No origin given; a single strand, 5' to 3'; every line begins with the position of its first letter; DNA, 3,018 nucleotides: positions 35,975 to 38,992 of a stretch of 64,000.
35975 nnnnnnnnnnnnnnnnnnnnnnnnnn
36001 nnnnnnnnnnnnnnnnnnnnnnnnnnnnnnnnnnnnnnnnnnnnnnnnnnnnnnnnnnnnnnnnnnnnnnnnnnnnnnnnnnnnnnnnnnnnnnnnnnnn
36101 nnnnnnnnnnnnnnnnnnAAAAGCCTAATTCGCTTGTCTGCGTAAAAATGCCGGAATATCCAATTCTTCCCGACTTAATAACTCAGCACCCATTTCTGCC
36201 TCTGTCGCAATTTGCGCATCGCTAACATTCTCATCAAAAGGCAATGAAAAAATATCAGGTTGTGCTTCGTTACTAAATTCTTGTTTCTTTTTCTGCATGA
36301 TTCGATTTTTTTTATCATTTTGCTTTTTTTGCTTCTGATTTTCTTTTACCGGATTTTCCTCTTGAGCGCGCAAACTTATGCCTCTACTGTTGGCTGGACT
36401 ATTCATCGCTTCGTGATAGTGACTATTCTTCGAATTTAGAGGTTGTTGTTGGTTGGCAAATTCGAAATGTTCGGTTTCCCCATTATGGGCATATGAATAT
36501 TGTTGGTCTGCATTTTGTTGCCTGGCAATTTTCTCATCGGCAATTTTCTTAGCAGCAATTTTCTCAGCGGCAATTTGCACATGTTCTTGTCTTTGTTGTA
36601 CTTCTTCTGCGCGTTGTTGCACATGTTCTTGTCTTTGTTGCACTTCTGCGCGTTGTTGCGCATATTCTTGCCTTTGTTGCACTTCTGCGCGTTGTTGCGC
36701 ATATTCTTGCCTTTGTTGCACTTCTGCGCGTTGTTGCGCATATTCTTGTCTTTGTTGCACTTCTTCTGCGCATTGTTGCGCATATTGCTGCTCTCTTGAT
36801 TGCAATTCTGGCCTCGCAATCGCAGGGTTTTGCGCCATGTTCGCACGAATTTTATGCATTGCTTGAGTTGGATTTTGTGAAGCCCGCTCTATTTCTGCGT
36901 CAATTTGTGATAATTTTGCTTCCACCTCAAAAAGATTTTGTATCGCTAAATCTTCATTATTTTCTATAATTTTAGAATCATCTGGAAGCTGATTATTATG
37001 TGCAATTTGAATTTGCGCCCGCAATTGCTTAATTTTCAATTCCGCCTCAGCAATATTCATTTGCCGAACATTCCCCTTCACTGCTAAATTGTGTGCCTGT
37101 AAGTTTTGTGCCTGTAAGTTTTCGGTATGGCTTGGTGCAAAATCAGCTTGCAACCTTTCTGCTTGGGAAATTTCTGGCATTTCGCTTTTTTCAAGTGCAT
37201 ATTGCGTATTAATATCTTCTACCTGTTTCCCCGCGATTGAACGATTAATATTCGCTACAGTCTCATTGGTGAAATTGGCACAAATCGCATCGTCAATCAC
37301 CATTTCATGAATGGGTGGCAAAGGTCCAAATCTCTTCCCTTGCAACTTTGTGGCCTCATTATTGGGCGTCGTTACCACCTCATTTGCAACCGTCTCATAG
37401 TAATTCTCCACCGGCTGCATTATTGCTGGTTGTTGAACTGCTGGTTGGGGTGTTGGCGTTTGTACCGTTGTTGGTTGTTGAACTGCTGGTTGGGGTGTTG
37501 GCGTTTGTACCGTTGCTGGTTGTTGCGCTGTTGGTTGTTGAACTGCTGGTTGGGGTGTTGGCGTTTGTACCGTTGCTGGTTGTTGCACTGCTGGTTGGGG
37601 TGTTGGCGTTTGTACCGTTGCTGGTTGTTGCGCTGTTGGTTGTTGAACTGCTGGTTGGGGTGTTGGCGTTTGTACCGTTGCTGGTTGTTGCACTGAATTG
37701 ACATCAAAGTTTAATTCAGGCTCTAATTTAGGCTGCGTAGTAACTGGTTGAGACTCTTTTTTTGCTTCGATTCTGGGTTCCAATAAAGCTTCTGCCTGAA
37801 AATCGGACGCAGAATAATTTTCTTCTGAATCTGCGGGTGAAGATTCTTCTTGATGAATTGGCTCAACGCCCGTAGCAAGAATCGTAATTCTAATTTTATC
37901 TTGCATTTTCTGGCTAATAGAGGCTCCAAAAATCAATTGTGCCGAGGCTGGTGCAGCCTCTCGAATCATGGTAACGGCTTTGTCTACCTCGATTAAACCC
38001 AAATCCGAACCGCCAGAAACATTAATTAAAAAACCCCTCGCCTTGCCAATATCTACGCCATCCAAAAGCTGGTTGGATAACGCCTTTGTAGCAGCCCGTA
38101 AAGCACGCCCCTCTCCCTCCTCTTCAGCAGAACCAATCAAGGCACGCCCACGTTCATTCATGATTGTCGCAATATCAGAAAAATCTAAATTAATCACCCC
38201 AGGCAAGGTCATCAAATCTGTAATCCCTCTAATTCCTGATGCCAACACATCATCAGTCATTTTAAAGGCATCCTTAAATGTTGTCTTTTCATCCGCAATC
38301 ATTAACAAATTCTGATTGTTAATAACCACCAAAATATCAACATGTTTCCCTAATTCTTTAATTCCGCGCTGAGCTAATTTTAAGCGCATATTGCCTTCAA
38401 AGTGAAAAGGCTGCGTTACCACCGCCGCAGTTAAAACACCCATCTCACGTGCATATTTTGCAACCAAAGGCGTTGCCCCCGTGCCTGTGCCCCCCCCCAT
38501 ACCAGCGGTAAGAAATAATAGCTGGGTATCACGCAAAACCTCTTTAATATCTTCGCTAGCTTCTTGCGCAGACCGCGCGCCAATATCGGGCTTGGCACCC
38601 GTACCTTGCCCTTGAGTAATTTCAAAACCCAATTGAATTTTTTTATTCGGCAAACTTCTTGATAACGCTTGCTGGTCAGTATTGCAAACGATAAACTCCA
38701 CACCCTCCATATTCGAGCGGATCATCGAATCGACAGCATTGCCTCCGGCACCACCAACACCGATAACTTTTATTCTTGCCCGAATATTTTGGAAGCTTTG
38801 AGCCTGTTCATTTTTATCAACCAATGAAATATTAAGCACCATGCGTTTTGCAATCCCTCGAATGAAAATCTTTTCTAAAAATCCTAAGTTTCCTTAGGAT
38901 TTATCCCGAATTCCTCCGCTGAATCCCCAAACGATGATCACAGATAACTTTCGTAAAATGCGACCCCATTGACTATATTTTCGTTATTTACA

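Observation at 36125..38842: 905-aa FtsZ: a giant disordered linker built from two young tandem-repeat arrays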

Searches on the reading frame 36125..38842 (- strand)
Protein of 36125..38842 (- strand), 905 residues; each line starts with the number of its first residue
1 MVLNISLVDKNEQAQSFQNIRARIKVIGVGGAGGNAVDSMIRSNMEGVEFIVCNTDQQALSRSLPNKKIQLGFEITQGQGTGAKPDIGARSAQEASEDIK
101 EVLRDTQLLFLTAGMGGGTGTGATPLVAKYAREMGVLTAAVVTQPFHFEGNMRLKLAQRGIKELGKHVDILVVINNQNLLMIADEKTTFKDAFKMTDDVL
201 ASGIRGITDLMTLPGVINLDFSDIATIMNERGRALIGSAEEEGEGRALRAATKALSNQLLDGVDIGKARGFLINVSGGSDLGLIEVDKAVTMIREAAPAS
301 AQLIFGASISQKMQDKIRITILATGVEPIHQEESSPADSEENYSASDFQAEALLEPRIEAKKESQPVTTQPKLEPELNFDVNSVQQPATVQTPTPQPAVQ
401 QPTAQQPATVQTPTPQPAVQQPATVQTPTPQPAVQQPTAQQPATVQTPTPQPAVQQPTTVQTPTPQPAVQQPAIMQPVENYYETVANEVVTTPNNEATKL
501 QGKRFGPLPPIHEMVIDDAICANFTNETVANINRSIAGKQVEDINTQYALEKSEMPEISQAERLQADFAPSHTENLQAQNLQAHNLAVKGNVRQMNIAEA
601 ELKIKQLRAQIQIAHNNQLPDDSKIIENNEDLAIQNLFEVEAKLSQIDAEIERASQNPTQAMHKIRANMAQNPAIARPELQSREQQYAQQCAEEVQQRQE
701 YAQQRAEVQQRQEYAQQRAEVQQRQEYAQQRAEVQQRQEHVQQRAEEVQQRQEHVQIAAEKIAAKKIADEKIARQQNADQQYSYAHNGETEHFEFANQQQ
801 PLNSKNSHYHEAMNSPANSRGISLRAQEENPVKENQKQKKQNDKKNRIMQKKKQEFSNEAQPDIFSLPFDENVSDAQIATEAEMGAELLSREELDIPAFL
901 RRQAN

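Call 3: search_protein_families(library=pfam, proteins=[window:36125-38842:-], max_evalue=0.01)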
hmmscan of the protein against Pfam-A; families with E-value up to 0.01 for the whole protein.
window:36125-38842:- (905 aa): 3 families
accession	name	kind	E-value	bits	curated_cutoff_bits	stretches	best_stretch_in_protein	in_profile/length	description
PF00091.31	Tubulin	-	1.6e-43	149.7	33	1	23-183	1-189/190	Tubulin/FtsZ family, GTPase domain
PF12327.13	FtsZ_C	-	2.4e-27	95.5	27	1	232-327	1-95/95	FtsZ family, C-terminal domain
PF02095.21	Extensin_1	-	0.0038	17.5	105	1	365-478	19-130/171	Extensin-like protein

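Call 6: find_homologous_proteins(query=window:36125-38842:-, max_evalue=1e-10)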
Query window:36125-38842:- (905 aa): 7765 proteins with E <= 1e-10 among 8000 candidates; the best 120 are listed.
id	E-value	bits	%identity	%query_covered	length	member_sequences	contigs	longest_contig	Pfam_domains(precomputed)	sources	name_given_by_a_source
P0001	0.0e+0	1938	100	100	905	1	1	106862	PF00091.32,PF12327.14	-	-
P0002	5.2e-179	615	69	38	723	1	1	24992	PF00091.32,PF12327.14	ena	-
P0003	2.2e-178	613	69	38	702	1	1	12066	PF00091.32,PF12327.14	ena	-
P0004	1.4e-160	554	67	37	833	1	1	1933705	PF00091.32,PF12327.14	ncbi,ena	-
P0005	3.1e-145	504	65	37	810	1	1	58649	PF00091.32,PF12327.14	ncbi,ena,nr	ncbi:MAG: cell division protein FtsZ [Alphaproteobacteria bacterium]|nr:cell division protein FtsZ [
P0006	1.7e-143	498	64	37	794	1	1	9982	PF00091.32,PF12327.14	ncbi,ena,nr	ncbi:MAG: cell division protein FtsZ [Alphaproteobacteria bacterium]|nr:cell division protein FtsZ [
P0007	3.2e-143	497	65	37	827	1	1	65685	PF00091.32,PF12327.14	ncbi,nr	ncbi:MAG: cell division protein FtsZ, partial [Alphaproteobacteria bacterium]|nr:cell division prote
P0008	8.2e-116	406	45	53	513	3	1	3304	PF00091.32,PF12327.14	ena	-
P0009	1.5e-114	402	57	35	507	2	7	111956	PF00091.32,PF12327.14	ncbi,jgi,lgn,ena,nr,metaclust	ncbi:MAG: cell division protein FtsZ [Alphaproteobacteria bacterium]|jgi:cell division protein FtsZ|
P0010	5.0e-114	401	53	36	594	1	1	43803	PF00091.32,PF12327.14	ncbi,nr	ncbi:MAG: cell division protein FtsZ [Alphaproteobacteria bacterium]|nr:cell division protein FtsZ [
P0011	1.1e-113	399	44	53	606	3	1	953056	PF00091.32,PF12327.14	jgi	jgi:cell division protein FtsZ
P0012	2.5e-113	398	53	36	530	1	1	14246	PF00091.32,PF12327.14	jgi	jgi:cell division protein FtsZ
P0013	3.4e-113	398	53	36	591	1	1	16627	PF00091.32,PF12327.14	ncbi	-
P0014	1.4e-112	396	46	51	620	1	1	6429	PF00091.32,PF12327.14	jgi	jgi:cell division protein FtsZ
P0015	1.8e-112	395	46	50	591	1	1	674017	PF00091.32,PF12327.14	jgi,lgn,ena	-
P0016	2.0e-112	395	55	32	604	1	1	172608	PF00091.32,PF12327.14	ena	-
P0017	2.5e-112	395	56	32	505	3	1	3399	PF00091.32,PF12327.14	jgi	jgi:cell division protein FtsZ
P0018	5.9e-112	394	46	44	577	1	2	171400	PF00091.32,PF12327.14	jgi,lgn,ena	-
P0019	7.3e-112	393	54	37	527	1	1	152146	PF00091.32,PF12327.14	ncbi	-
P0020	8.7e-112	393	54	35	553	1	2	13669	PF00091.32,PF12327.14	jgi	-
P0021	9.1e-112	393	54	32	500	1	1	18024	PF00091.32,PF12327.14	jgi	jgi:cell division protein FtsZ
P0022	9.4e-112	393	47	43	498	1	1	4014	PF00091.32,PF12327.14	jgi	jgi:cell division protein FtsZ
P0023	1.0e-111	393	47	41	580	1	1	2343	PF00091.32,PF12327.14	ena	-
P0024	1.2e-111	393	56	37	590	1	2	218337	PF00091.32,PF12327.14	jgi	jgi:cell division protein FtsZ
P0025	1.4e-111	392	56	32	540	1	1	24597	PF00091.32,PF12327.14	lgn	-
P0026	1.5e-111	392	47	46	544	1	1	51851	PF00091.32,PF12327.14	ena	-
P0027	1.8e-111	392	55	36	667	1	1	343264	PF00091.32,PF12327.14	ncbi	-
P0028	2.8e-111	391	42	55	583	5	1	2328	PF00091.32,PF12327.14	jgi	jgi:cell division protein FtsZ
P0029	3.0e-111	391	55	37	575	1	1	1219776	PF00091.32,PF12327.14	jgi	jgi:cell division protein FtsZ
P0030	3.0e-111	391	45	53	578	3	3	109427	PF00091.32,PF12327.14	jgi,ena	-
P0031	3.1e-111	391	49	47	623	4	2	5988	PF00091.32,PF12327.14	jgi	jgi:cell division protein FtsZ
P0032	3.2e-111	391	56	32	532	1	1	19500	PF00091.32,PF12327.14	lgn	-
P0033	3.3e-111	391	56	34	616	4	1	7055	PF00091.32,PF12327.14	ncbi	-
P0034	3.4e-111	391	56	34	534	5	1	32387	PF00091.32,PF12327.14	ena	-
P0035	3.6e-111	391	55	32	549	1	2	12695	PF00091.32,PF12327.14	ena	-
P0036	3.9e-111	391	42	48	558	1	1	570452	PF00091.32,PF12327.14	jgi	jgi:cell division protein FtsZ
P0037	4.0e-111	391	46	44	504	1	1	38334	PF00091.32,PF12327.14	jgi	jgi:cell division protein FtsZ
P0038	4.0e-111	391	54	37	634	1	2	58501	PF00091.32,PF12327.14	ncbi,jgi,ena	-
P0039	4.5e-111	391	45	50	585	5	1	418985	PF00091.32,PF12327.14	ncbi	-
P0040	4.5e-111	391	55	36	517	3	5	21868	PF00091.32,PF12327.14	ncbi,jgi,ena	jgi:cell division protein FtsZ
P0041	4.7e-111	391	47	45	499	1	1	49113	PF00091.32,PF12327.14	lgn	-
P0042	4.7e-111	391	56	36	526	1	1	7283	PF00091.32,PF12327.14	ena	-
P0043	5.3e-111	390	55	36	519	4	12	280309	PF00091.32,PF12327.14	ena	-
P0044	6.0e-111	390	50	37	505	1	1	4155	PF00091.32,PF12327.14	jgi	jgi:cell division protein FtsZ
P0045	6.3e-111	390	55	34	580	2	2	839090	PF00091.32,PF12327.14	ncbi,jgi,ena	jgi:cell division protein FtsZ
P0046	6.5e-111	390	44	43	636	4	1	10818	PF00091.32,PF12327.14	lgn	-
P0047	6.5e-111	390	47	48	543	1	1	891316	PF00091.32,PF12327.14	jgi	jgi:cell division protein FtsZ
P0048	9.0e-111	390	55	34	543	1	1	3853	PF00091.32,PF12327.14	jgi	jgi:cell division protein FtsZ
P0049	9.4e-111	390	54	36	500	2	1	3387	PF00091.32,PF12327.14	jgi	jgi:cell division protein FtsZ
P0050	1.1e-110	389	54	36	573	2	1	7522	PF00091.32,PF12327.14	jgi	jgi:cell division protein FtsZ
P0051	1.1e-110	389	56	32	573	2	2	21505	PF00091.32,PF12327.14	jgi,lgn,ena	-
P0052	1.1e-110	389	53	37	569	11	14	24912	PF00091.32,PF12327.14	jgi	jgi:cell division protein FtsZ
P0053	1.2e-110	389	55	32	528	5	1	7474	PF00091.32,PF12327.14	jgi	jgi:cell division protein FtsZ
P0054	1.2e-110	389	47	50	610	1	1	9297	PF00091.32,PF12327.14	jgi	jgi:cell division protein FtsZ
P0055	1.3e-110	389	55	37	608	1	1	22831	PF00091.32,PF12327.14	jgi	-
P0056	1.3e-110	389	43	54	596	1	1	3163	PF00091.32,PF12327.14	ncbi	-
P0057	1.3e-110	389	49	45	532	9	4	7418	PF00091.32,PF12327.14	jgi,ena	jgi:cell division protein FtsZ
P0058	1.5e-110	389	55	35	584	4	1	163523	PF00091.32,PF12327.14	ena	-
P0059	1.6e-110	389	53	32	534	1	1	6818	PF00091.32,PF12327.14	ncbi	-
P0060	1.7e-110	389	55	32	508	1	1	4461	PF00091.32,PF12327.14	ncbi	-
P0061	1.7e-110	389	47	46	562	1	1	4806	PF00091.32,PF12327.14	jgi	jgi:cell division protein FtsZ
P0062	1.8e-110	389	54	32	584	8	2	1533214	PF00091.32,PF12327.14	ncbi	ncbi:MAG: cell division protein FtsZ [Alphaproteobacteria bacterium]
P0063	1.8e-110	389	43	48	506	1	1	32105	PF00091.32,PF12327.14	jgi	jgi:cell division protein FtsZ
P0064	1.8e-110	389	44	44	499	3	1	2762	PF00091.32,PF12327.14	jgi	-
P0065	1.9e-110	389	51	37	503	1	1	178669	PF00091.32,PF12327.14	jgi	jgi:cell division protein FtsZ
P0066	2.0e-110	389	51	37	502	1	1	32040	PF00091.32,PF12327.14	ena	-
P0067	2.0e-110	389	42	55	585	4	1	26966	PF00091.32,PF12327.14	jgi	-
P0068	2.3e-110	388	54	37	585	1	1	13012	PF00091.32,PF12327.14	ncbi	-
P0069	2.3e-110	388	54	33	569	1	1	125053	PF00091.32,PF12327.14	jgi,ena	-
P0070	2.4e-110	388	50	39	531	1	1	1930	PF00091.32,PF12327.14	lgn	-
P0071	2.5e-110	388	44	53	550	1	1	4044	PF00091.32,PF12327.14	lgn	-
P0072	2.9e-110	388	50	38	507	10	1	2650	PF00091.32,PF12327.14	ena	-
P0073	3.0e-110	388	53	32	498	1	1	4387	PF00091.32,PF12327.14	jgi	jgi:cell division protein FtsZ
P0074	3.1e-110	388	51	37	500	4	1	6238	PF00091.32,PF12327.14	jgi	jgi:cell division protein FtsZ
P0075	3.1e-110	388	45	45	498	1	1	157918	PF00091.32,PF12327.14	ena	-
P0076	3.2e-110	388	55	33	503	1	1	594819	PF00091.32,PF12327.14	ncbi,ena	-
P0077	3.3e-110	388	51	37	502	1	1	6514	PF00091.32,PF12327.14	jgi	jgi:cell division protein FtsZ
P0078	3.3e-110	388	48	45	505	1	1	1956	PF00091.32,PF12327.14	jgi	-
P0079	3.5e-110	388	52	36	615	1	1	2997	PF00091.32,PF12327.14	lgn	-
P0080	3.6e-110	388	53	37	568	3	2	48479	PF00091.32,PF12327.14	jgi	jgi:cell division protein FtsZ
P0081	3.8e-110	388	54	34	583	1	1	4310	PF00091.32,PF12327.14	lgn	-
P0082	3.9e-110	388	56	37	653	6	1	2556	PF00091.32,PF12327.14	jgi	jgi:cell division protein FtsZ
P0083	3.9e-110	388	54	37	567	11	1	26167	PF00091.32,PF12327.14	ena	-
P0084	4.0e-110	388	55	32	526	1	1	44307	PF00091.32,PF12327.14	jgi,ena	-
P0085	4.2e-110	388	44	48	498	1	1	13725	PF00091.32,PF12327.14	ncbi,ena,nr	ncbi:MAG TPA: cell division protein FtsZ [Stellaceae bacterium]|nr:cell division protein FtsZ [Stell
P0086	4.3e-110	387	53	41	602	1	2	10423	PF00091.32,PF12327.14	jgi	jgi:cell division protein FtsZ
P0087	4.5e-110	387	54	32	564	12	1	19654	PF00091.32,PF12327.14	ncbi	-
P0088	4.5e-110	387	54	32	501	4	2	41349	PF00091.32,PF12327.14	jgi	jgi:cell division protein FtsZ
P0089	4.6e-110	387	55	32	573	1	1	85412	PF00091.32,PF12327.14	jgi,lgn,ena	-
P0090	4.7e-110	387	42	48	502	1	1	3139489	PF00091.32,PF12327.14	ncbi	-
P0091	4.7e-110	387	56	34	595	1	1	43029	PF00091.32,PF12327.14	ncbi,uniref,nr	ncbi:cell division protein FtsZ [Azospirillum sp. B4]|uniref:cell division protein FtsZ n=1 Tax=Azos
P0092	4.7e-110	387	43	46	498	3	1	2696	PF00091.32,PF12327.14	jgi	jgi:cell division protein FtsZ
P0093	4.8e-110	387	43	48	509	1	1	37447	PF00091.32,PF12327.14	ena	-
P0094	4.8e-110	387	50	37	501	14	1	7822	PF00091.32,PF12327.14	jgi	jgi:cell division protein FtsZ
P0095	5.1e-110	387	44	48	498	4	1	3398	PF00091.32,PF12327.14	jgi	jgi:cell division protein FtsZ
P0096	5.4e-110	387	56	32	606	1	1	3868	PF00091.32,PF12327.14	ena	-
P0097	6.6e-110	387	48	45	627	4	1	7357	PF00091.32,PF12327.14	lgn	-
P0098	6.7e-110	387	56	36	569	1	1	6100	PF00091.32,PF12327.14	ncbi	-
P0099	7.0e-110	387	54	34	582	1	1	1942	PF00091.32,PF12327.14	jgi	jgi:cell division protein FtsZ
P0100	7.3e-110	387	46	48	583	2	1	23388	PF00091.32,PF12327.14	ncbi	-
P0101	7.6e-110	387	53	33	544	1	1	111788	PF00091.32,PF12327.14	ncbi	ncbi:MAG: cell division protein FtsZ [Alphaproteobacteria bacterium]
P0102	7.6e-110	387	54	32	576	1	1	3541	PF00091.32,PF12327.14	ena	-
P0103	8.1e-110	387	52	39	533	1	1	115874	PF00091.32,PF12327.14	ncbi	-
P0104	8.2e-110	387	54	36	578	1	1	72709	PF00091.32,PF12327.14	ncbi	-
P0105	8.4e-110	387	47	46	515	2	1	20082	PF00091.32,PF12327.14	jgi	jgi:cell division protein FtsZ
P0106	8.7e-110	386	55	32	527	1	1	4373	PF00091.32,PF12327.14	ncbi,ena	-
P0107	8.8e-110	386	56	32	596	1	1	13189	PF00091.32,PF12327.14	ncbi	-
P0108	9.1e-110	386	54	35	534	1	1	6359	PF00091.32,PF12327.14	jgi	-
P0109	9.3e-110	386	53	36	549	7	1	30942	PF00091.32,PF12327.14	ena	-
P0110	1.0e-109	386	53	37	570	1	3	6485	PF00091.32,PF12327.14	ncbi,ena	-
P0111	1.0e-109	386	55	35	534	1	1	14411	PF00091.32,PF12327.14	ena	-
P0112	1.1e-109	386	47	41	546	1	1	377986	PF00091.32,PF12327.14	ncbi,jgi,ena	jgi:cell division protein FtsZ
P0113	1.1e-109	386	54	37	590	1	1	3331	PF00091.32,PF12327.14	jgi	jgi:cell division protein FtsZ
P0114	1.2e-109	386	52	33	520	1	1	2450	PF00091.32,PF12327.14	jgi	jgi:cell division protein FtsZ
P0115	1.4e-109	386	46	51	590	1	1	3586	PF00091.32,PF12327.14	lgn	-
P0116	1.4e-109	386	54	32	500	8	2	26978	PF00091.32,PF12327.14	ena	-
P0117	1.4e-109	386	55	34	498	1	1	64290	PF00091.32,PF12327.14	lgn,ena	-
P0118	1.5e-109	386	43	47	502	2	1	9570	PF00091.32,PF12327.14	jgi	jgi:cell division protein FtsZ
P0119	1.5e-109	386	47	46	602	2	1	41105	PF00091.32,PF12327.14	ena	-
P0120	1.5e-109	386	54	34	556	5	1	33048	PF00091.32,PF12327.14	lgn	-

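Call 8: find_related_loci(query=window:36125-38842:-, collection=genome_contigs, flank=6000)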
Query window:36125-38842:- (905 aa) in genome_contigs; peptide patterns used: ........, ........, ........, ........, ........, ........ (x = any residue, [..] = any of these).
116 stretches matched a pattern; 58 encode a relative of the query (tblastn E <= 1e-3); 58 distinct loci.
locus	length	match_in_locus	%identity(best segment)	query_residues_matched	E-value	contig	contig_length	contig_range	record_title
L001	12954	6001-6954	53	20-337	3e-96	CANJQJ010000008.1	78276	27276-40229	MAG: Sphingomonadaceae bacterium isolate RH-23may17-415 genome assembly, contig: RH-23may17-C2217, whole genome shotgun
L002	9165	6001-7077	48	20-376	1e-93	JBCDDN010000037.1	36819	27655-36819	MAG: Pseudomonadota bacterium isolate P01_G01_bin.41 k141_1408154_length_36819_cov_21.8694, whole genome shotgun sequenc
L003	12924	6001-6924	55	20-327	3e-92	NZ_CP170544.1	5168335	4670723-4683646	Sphingomonas sp. DBB INV C78 chromosome, complete genome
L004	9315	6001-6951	51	20-336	3e-92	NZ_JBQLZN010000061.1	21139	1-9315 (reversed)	MAG: Parasphingopyxis sp. isolate bin_1490 contig_61, whole genome shotgun sequence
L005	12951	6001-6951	51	20-336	6e-92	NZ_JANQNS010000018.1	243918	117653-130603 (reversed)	MAG: Parasphingopyxis sp. isolate IP29b_bin.104 k99_3431350, whole genome shotgun sequence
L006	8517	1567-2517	51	20-336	9e-92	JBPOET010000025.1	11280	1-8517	MAG: Parasphingopyxis sp. isolate MAG_66 MAG_66_25, whole genome shotgun sequence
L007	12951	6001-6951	51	20-336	9e-92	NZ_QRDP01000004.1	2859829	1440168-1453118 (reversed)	Parasphingopyxis lamellibrachiae strain DSM 26725 Ga0244568_101, whole genome shotgun sequence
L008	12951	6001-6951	51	20-336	4e-91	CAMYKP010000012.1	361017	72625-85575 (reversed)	MAG: uncultured Parasphingopyxis sp. isolate Biocath_Alpha_32 genome assembly, contig: k127_27962, whole genome shotgun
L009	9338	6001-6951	51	20-336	2e-91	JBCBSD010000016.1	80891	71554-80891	MAG: Pseudomonadota bacterium isolate J06638_15 k141_673469_length_80891_cov_29.3407, whole genome shotgun sequence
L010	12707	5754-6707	51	20-337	2e-91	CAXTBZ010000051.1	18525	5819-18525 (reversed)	MAG TPA_asm: uncultured Sphingomonadaceae bacterium isolate private_T1888_metawrap_bin.7 genome assembly, contig: privat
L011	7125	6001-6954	53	20-337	7e-91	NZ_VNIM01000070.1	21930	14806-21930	Sphingomonas solaris strain R4DWN NODE_70_length_21930_cov_6.47429, whole genome shotgun sequence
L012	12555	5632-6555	53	20-327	2e-90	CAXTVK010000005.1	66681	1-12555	MAG TPA_asm: uncultured Sphingomonadaceae bacterium isolate private_T1888_metawrap_bin.9 genome assembly, contig: privat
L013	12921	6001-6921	52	20-326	1e-90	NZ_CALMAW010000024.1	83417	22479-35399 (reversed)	MAG: uncultured Sphingomonas sp. isolate SRR12240183_bin.13_CONCOCT_v1.1_MAG NODE_133_length_83417_cov_6.252117, whole g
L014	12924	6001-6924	53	20-327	9e-91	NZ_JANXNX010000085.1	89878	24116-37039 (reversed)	MAG: Sphingomonas sp. isolate 341R_concoct_196 341R_k141_1004848, whole genome shotgun sequence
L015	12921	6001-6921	52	20-326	3e-90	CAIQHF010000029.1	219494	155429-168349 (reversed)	MAG: uncultured Sphingomonadaceae bacterium isolate MJ-time_bin-2722 genome assembly, contig: bin-2722:29/54, whole geno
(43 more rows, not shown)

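Call 9: find_encoding_contigs(protein=P0001, flank=3000, max_places=4)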
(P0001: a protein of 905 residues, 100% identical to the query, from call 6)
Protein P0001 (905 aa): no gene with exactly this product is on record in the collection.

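Call 11: find_encoding_contigs(protein=P0004, flank=8000, max_places=3)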
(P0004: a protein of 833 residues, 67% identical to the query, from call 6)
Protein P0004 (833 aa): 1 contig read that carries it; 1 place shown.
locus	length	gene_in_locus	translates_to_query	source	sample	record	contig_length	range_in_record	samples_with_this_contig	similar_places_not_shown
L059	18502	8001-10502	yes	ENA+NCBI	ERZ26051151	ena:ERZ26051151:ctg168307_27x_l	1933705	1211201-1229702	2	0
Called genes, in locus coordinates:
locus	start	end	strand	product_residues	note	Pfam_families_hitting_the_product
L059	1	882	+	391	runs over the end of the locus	PF01098:FTSW_RODA_SPOVE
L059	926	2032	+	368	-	PF03033:Glyco_transf_28, PF04101:Glyco_tran_28_C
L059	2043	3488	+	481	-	PF01225:Mur_ligase, PF08245:Mur_ligase_M, PF02875:Mur_ligase_C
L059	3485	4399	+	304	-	PF01565:FAD_binding_4, PF02873:MurB_C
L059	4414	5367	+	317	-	PF01820:Dala_Dala_lig_N, PF14397:ATPgrasp_ST (faint), PF07478:Dala_Dala_lig_C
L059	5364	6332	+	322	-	PF08478:POTRA_1, PF03799:FtsQ_DivIB_C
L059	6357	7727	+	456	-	PF14450:FtsA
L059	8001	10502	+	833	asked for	PF00091:Tubulin, PF12327:FtsZ_C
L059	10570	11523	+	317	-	PF04055:Radical_SAM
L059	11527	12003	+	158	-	PF03364:Polyketide_cyc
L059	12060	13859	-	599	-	PF00023:Ank (faint), PF12796:Ank_2, PF13606:Ank_3 (faint), PF13637:Ank_4 (weak), PF13857:Ank_5 (faint), PF12796:Ank_2, PF13637:Ank_4 (weak)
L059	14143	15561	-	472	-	PF01523:PmbA_TldD_1st (weak), PF19290:PmbA_TldD_2nd, PF19289:PmbA_TldD_3rd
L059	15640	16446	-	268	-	PF01113:DapB_N, PF05173:DapB_C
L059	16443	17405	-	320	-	PF06574:FAD_syn, PF01687:Flavokinase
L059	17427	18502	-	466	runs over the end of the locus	PF02878:PGM_PMM_I, PF02879:PGM_PMM_II, PF02880:PGM_PMM_III, PF00408:PGM_PMM_IV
